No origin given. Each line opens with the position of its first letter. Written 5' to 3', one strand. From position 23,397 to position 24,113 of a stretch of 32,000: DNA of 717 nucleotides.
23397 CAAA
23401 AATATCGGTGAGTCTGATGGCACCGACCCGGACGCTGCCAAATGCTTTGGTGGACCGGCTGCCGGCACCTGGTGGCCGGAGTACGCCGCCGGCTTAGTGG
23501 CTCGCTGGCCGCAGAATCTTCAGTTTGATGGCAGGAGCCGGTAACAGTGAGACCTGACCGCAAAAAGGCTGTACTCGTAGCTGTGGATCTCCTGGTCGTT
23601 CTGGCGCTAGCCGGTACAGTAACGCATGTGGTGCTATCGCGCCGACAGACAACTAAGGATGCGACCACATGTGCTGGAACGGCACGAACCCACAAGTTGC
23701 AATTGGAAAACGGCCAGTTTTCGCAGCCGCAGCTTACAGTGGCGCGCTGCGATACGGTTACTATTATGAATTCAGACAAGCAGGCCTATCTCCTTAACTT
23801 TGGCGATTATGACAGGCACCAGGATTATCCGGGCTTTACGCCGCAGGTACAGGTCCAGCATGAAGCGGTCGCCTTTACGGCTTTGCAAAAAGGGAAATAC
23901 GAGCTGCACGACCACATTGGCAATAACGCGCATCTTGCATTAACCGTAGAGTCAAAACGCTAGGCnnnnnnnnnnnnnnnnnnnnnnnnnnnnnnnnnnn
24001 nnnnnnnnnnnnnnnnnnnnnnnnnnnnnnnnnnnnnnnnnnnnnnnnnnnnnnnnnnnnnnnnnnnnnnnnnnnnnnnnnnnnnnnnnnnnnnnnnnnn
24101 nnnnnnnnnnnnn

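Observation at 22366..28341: CslA/GlxA-type glycan synthase and radical-copper-oxidase pair, facing a GH6 plus cupredoxin-like pair and preceded by an SGNH esterase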

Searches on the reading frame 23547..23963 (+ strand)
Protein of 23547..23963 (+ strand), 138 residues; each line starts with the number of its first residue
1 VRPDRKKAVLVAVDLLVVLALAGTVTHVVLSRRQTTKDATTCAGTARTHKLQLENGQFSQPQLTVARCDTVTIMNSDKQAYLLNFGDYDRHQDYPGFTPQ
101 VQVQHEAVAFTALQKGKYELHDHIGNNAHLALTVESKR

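Call 3: search_protein_families(library=pfam, proteins=[window:23547-23963:+], max_evalue=0.01)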
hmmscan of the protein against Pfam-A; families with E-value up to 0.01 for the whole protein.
window:23547-23963:+ (138 aa): 1 family
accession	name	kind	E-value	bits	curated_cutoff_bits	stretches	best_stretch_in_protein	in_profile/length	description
PF13473.12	Cupredoxin_1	-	0.00053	20.4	27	1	37-134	16-104/104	Cupredoxin-like domain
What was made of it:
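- Checked: Cupredoxin-like ORF, 23547-23963 (+), GTG start: Pfam Cupredoxin_1 E 5e-4, which is below the gathering score (call 3).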

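Call 17: find_homologous_proteins(query=A1, max_evalue=0.001)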
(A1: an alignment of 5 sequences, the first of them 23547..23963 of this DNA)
Query A1 (5 sequences) (138 aa, profile of the alignment): 16 proteins with E <= 0.001 among 2129 candidates.
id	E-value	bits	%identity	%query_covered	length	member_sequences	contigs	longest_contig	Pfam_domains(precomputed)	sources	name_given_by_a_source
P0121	6.8e-59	216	31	92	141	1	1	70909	-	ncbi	-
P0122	9.7e-57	209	33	88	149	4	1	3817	-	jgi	jgi:hypothetical protein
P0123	2.7e-54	201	36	87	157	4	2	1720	-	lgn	-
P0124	1.3e-53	199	99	100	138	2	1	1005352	-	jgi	-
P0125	2.5e-53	198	34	88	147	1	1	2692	-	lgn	-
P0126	6.5e-52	193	35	88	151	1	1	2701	-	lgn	-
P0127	5.1e-49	184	34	96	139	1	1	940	-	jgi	jgi:hypothetical protein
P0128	1.2e-48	182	37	91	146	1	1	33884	-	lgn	-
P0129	2.1e-45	172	39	72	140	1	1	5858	PF13473.13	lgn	-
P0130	6.5e-45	170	35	67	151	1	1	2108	-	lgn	-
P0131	2.6e-43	165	37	84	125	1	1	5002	-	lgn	-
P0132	9.4e-43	163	33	93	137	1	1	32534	PF13473.13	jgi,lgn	jgi:Mlc titration factor MtfA (ptsG expression regulator)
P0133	3.6e-42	161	61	99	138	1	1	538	-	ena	-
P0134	3.0e-41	159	31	86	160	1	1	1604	-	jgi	jgi:hypothetical protein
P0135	6.9e-41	157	48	72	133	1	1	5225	-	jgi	jgi:hypothetical protein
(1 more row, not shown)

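Call 23: predict_structure(alignment_id=A2)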
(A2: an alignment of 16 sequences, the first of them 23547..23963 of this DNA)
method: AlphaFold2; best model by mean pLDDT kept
length: 138 residues; sequences in the alignment: 16
mean_pLDDT: 90.1   pTM: 0.70
mean pLDDT of the five models: 90.1, 86.6, 85.9, 85.6, 85.5
residues with pLDDT >= 90: 99; 70-90: 27; 50-70: 11; < 50: 1
segments of 3 or more residues with pLDDT < 50: none
pLDDT, mean of each block of 10 residues (from residue 1): 73 92 85 61 89 98 97 98 94 93 97 96 96 93
secondary structure, 60 per line:
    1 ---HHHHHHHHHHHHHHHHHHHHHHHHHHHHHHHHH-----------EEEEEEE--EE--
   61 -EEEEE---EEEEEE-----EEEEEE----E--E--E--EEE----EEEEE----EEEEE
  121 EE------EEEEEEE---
elements in order: H4-36 E48-54 E62-66 E70-75 E81-86 E100-102 E107-111 E116-122 E129-135

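Call 25: search_protein_representatives(alignment_id=A2)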
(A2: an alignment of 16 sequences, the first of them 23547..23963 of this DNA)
Query: 16 sequences, 139 profile positions. Proteins with E-value up to 0.001 (for the whole library): 968; up to 1e-10: 365; up to 1e-30: 42. The best 150 are listed.
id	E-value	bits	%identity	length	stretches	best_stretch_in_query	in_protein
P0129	9.2e-52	190.7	-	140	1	5-138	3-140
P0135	1.4e-47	177.2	-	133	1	6-138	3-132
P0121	3.6e-47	175.8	-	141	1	2-139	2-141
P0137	1.2e-46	174.1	-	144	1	7-137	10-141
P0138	5.9e-46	171.9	-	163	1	9-137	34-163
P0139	1.5e-45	170.6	-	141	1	4-136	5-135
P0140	6.9e-45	168.4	-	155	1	8-137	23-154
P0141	3.0e-43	163.2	-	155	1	5-139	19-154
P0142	1.2e-42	161.2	-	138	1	2-137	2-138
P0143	2.8e-42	160.0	-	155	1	4-137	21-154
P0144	1.7e-41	157.5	-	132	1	7-137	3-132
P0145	1.9e-41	157.3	-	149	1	11-138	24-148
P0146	1.4e-40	154.5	-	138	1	4-138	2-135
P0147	2.1e-40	154.0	-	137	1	8-136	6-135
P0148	2.7e-40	153.5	-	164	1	7-137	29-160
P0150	1.3e-39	151.4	-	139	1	9-137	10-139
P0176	2.8e-30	121.1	-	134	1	9-138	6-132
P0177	8.3e-30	119.6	-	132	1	14-137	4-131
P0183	7.6e-29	116.5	-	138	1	3-137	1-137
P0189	8.2e-26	106.6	-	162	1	11-135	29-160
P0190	1.3e-25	106.0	-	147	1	34-136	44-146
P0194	1.1e-24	103.0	-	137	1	11-138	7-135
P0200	8.1e-23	96.9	-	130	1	15-136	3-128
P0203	3.0e-22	95.1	-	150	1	16-137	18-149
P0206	6.5e-22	94.0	-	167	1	9-138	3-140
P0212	2.3e-21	92.2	-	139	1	17-136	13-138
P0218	7.1e-21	90.6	-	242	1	4-136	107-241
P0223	1.9e-20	89.3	-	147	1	10-138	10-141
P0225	2.2e-20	89.1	-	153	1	15-131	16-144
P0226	2.6e-20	88.8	-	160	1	11-136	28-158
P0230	3.1e-20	88.6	-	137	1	19-138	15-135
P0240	8.1e-20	87.2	-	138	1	31-136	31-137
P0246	8.8e-20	87.1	-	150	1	12-136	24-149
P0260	3.4e-19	85.2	-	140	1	6-137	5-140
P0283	1.5e-18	83.2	-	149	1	10-136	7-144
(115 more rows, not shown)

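Call 26: fold_search(model_id=the predicted structure, library=pdb)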
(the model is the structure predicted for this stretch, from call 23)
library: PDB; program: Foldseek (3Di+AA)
matches with E <= 10: 1394; with E <= 0.001: 411
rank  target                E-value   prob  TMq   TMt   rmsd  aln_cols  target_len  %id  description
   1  2idq                  3.2e-06  1.00  0.52  0.68   6.0       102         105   20  Structure of M98A mutant of amicyanin, Cu(II) (released 2007-03-13)
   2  3rym_A                3.9e-06  1.00  0.52  0.67   6.1       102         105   19  Structure of Oxidized M98K mutant of Amicyanin (released 2011-11-23)
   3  3ply_A                4.6e-06  1.00  0.52  0.67   4.1        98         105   18  Structure of Oxidized P96G Mutant of Amicyanin (released 2011-02-09)
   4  4p5r                  4.9e-06  1.00  0.52  0.68   5.9       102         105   19  Structure of oxidized W45Y mutant of amicyanin (released 2014-04-23)
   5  1fwx_A                5.6e-06  1.00  0.46  0.12   4.0       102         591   20  CRYSTAL STRUCTURE OF NITROUS OXIDE REDUCTASE FROM P. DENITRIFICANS (released 2001-09-25)
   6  5fc9_A                6.3e-06  1.00  0.53  0.75   3.2        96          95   14  Novel Purple Cupredoxin from Nitrosopumilus maritimus (released 2016-05-11)
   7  1sfd_A                6.3e-06  1.00  0.52  0.67   6.1       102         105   19  oxidized form of amicyanin mutant P94F (released 2004-07-27)
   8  7z3f_B                6.3e-06  1.00  0.50  0.55   6.5       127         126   14  Crystal structure of the cupredoxin AcoP from Acidithiobacillus ferrooxidans, oxidized form (released 2023-09-13)
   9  1id2_A                6.7e-06  1.00  0.55  0.70   3.9        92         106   18  CRYSTAL STRUCTURE OF AMICYANIN FROM PARACOCCUS VERSUTUS (THIOBACILLUS VERSUTUS) (released 2001-04-11)
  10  3ie9                  7.5e-06  1.00  0.52  0.67   6.3       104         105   18  Structure of oxidized M98L mutant of amicyanin (released 2009-10-06)
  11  1qni_A                7.5e-06  1.00  0.47  0.13  11.0       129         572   16  Crystal Structure of Nitrous Oxide Reductase from Pseudomonas nautica, at 2.4A Resolution (released 2000-10-13)
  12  8p9v_C                8.5e-06  1.00  0.45  0.25   7.3       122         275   13  Crystal Structure of Two-Domain Laccase mutant M199G/R240H/D268N from Streptomyces griseoflavus (released 2024-04-10)
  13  7aq7_B                9.6e-06  1.00  0.47  0.13  12.6       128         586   12  Pseudomonas stutzeri nitrous oxide reductase mutant, H583Y (released 2021-01-13)
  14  7z3g_B                1.1e-05  1.00  0.49  0.52   7.1       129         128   11  Crystal structure of the cupredoxin AcoP from Acidithiobacillus ferrooxidans, H166A mutant (released 2023-09-13)
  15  8vuk                  1.1e-05  1.00  0.47  0.68   3.7        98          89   15  The crystal structure of Brucella abortus FtrB at 1.3 Angstrom resolution (released 2025-01-22)
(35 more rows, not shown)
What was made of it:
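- On Type-1 (blue) cupredoxin: Foldseek against amicyanin and pseudoazurin gives prob 1.0 and TMt up to 0.75 (calls 23, 26).
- It has the cupredoxin fold (calls 23, 26). It has the cupredoxin fold, which is typical of electron carriers (call 26).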

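Call 27: list_cluster_members(proteins=[P0137, P0150, P0176, P0190, P0200, P0218, P0225, P0240, P0260, P0283])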
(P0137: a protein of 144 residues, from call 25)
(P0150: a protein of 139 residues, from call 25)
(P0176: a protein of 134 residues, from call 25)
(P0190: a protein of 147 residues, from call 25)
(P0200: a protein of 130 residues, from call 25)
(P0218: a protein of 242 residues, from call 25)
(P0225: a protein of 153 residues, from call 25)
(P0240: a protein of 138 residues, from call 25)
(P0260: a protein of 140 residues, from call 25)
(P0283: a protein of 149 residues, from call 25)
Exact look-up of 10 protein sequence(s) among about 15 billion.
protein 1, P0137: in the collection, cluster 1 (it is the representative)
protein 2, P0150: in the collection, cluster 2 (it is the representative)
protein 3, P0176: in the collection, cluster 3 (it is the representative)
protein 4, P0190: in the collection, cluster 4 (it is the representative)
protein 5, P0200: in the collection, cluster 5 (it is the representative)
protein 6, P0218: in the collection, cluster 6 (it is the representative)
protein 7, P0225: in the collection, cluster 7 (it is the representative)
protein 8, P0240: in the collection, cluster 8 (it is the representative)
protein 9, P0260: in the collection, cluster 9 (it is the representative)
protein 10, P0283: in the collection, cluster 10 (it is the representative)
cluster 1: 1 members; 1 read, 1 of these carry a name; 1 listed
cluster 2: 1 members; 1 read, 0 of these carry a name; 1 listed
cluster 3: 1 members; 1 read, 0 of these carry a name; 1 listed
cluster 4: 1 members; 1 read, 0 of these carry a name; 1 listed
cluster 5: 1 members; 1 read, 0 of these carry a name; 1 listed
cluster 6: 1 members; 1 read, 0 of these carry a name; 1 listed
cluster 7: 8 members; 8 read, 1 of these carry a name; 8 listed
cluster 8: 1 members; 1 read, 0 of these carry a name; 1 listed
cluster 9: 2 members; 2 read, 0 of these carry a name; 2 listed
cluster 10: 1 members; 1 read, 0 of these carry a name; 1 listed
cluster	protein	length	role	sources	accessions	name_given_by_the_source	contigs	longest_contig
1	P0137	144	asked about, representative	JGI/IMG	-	hypothetical protein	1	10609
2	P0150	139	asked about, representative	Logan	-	-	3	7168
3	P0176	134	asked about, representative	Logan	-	-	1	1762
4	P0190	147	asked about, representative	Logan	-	-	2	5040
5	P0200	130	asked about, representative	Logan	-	-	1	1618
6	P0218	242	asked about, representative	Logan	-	-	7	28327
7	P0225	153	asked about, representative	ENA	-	-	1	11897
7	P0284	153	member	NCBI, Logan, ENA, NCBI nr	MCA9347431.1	hypothetical protein KC930_02500 [Candidatus Saccharibacteria bacterium] | hypothetical protein [Candidatus Saccharibacteria bacterium]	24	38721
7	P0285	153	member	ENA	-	-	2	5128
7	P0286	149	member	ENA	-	-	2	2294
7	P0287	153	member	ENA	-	-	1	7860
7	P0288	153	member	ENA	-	-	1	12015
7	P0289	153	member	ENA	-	-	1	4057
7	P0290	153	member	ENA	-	-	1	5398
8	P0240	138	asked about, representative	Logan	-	-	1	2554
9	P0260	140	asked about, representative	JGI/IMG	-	-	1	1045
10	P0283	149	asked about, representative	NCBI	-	-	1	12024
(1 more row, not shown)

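Call 28: find_encoding_contigs(protein=P0284, flank=6000, max_places=1)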
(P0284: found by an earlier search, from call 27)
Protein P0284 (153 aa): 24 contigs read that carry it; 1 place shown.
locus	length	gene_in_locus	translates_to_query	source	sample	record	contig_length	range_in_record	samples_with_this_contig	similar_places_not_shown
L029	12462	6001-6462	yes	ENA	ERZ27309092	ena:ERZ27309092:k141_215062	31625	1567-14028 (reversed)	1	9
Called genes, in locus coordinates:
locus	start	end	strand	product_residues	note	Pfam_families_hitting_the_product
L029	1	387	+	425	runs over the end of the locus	PF13439:Glyco_transf_4, PF13579:Glyco_trans_4_4 (faint), PF20706:GT4-conflict (weak), PF00534:Glycos_transf_1, PF13692:Glyco_trans_1_4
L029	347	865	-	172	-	PF00565:SNase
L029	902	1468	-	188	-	-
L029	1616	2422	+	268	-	-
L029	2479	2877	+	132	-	-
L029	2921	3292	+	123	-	-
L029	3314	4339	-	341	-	-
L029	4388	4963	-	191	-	PF02572:CobA_CobO_BtuR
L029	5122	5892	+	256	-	PF00230:MIP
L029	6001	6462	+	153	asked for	-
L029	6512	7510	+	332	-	PF00116:COX2 (weak), PF06481:COX_ARM (weak)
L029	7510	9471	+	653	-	PF00115:COX1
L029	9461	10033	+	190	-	PF00510:COX3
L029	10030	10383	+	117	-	PF03626:COX4_pro (weak)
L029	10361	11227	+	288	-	PF01040:UbiA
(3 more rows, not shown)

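Call 29: find_encoding_contigs(protein=P0283, flank=6000, max_places=1)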
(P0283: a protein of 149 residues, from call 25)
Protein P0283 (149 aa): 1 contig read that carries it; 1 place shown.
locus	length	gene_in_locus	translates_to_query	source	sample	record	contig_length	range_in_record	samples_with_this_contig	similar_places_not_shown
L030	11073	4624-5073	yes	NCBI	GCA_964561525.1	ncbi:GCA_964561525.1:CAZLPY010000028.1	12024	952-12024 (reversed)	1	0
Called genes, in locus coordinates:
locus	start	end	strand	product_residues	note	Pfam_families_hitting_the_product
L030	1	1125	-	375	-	?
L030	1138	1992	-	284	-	PF07963:N_methyl (weak)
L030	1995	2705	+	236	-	PF02463:SMC_N (weak), PF00005:ABC_tran, PF13304:AAA_21 (faint)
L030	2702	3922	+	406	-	PF12704:MacB_PCD, PF02687:FtsX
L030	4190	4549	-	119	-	PF14325:DUF4383 (faint)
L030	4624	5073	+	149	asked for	PF13473:Cupredoxin_1 (weak)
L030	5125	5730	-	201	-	PF06821:Ser_hydrolase, PF12697:Abhydrolase_6 (weak), PF24322:Tle3 (weak)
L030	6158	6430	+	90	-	PF01541:GIY-YIG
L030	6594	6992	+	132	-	PF08818:DUF1801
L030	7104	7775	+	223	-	PF00702:Hydrolase, PF13419:HAD_2, PF13242:Hydrolase_like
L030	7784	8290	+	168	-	PF01243:PNPOx_N, PF12900:Pyridox_ox_2 (weak)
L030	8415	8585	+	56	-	-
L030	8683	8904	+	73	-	-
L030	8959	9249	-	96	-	-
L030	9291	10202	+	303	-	PF00892:EamA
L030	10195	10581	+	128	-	PF01687:Flavokinase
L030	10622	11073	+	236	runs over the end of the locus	PF00696:AA_kinase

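Call 32: search_solved_structures(query=A2, max_evalue=10, show_alignments=4)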
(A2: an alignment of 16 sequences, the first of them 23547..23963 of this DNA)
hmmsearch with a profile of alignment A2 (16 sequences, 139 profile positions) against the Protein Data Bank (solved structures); distinct sequences matched with E-value up to 10: 1.
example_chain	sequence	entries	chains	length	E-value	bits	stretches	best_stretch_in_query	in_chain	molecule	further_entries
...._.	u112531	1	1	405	1.6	11.7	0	84-135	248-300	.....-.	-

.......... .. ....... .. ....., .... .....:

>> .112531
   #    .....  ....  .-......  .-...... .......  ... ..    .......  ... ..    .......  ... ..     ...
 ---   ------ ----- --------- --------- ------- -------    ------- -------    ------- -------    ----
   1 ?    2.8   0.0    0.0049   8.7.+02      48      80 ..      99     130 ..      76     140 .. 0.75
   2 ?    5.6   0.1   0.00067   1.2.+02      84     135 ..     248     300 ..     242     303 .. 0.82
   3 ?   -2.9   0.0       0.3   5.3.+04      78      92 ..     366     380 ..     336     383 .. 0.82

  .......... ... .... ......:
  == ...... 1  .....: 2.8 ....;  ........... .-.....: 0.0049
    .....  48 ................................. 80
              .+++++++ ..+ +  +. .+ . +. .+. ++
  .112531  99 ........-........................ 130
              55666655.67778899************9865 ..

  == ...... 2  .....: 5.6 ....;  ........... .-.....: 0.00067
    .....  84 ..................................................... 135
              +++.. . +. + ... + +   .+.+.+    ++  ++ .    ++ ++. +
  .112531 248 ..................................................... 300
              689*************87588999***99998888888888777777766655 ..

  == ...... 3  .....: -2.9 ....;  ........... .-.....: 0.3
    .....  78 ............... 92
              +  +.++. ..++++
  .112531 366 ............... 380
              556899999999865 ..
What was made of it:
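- Closest known: Sco. Different: It has no detectable sequence relation to any solved cupredoxin (call 32).
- Tried and rejected: Sequence link of the cupredoxin-like family to solved structures: none found (call 32).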

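Call 44: list_cluster_members(proteins=[P0177, P0183, P0189, P0194, P0203, P0206, P0212, P0223, P0226, P0246])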
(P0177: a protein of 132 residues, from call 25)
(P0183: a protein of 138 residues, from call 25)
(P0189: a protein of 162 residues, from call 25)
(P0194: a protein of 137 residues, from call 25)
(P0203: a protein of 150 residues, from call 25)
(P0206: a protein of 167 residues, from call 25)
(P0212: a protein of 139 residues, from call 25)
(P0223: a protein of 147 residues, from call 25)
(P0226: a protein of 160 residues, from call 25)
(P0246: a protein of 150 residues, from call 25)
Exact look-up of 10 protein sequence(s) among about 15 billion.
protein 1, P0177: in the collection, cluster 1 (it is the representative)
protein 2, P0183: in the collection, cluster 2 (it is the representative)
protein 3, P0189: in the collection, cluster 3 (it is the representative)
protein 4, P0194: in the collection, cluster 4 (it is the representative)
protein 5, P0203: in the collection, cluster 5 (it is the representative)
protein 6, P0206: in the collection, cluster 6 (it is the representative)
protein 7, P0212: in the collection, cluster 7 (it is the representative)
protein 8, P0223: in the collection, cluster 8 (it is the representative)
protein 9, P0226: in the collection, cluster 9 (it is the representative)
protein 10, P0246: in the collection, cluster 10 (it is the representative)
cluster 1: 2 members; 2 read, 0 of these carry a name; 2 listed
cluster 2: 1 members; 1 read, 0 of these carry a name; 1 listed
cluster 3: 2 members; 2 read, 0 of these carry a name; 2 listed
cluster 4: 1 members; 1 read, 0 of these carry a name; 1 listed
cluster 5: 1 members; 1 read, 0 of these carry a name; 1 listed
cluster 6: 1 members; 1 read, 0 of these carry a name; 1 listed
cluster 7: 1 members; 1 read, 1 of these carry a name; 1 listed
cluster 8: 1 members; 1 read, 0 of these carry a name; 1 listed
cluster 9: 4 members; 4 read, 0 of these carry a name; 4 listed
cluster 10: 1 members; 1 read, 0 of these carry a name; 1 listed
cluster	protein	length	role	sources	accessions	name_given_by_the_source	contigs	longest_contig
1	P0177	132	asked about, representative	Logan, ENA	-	-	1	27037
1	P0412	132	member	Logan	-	-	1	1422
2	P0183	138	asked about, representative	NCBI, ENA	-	-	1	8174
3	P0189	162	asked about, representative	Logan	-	-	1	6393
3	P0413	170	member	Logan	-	-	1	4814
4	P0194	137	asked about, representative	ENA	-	-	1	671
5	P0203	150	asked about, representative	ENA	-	-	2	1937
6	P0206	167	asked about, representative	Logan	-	-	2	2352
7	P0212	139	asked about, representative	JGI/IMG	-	hypothetical protein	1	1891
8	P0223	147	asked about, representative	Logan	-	-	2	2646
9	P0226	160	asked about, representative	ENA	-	-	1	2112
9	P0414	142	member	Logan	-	-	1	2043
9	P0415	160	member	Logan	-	-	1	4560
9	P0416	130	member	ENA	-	-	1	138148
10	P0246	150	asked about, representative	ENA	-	-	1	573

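Call 45: find_encoding_contigs(protein=P0416, flank=5000, max_places=1)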
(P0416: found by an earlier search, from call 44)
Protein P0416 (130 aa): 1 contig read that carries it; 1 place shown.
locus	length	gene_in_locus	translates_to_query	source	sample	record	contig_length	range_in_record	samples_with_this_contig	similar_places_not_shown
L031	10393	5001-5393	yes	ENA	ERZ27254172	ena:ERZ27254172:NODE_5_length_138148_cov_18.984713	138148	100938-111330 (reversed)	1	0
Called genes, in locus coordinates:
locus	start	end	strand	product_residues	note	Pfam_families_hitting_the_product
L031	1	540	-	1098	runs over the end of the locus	PF00580:UvrD-helicase, PF13245:AAA_19, PF13604:AAA_30 (faint), PF13361:UvrD_C, PF13538:UvrD_C_2 (faint), PF12705:PDDEXK_1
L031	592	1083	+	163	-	-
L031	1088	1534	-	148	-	PF07963:N_methyl (weak), PF08334:T2SSG (faint)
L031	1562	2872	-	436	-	PF05958:tRNA_U5-meth_tr, PF03602:Cons_hypoth95 (weak)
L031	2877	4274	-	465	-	PF01566:Nramp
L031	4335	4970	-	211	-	PF07963:N_methyl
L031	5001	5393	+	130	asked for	-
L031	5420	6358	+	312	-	PF03706:LPG_synthase_TM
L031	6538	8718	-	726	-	PF00982:Glyco_transf_20, PF08282:Hydrolase_3 (faint), PF02358:Trehalose_PPase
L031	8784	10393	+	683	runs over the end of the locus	PF00916:Sulfate_transp, PF01740:STAS, PF13466:STAS_2 (faint)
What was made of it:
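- L031 has only an Nramp gene two genes away (call 45).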

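Call 46: find_encoding_contigs(protein=P0218, flank=5000, max_places=1)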
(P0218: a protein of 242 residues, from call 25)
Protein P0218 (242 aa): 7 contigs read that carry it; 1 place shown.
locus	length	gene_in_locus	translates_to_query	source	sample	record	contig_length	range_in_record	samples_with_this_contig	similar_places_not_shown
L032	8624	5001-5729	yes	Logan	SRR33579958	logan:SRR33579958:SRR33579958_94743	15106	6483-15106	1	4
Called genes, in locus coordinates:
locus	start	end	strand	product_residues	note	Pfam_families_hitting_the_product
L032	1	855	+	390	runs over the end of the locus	-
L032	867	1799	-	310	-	PF02899:Phage_int_SAM_1, PF13102:Phage_int_SAM_5 (weak), PF13495:Phage_int_SAM_4 (faint), PF00589:Phage_integrase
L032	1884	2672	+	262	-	PF02673:BacA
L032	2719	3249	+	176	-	PF00334:NDK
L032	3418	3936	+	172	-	PF03703:bPH_2 (faint)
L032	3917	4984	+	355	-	PF13624:SurA_N_3, PF13145:Rotamase_2, PF13616:Rotamase_3 (weak), PF00639:Rotamase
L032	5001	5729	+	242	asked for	PF14325:DUF4383 (faint)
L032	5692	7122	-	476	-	PF07690:MFS_1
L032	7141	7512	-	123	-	-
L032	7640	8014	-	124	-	-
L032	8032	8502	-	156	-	-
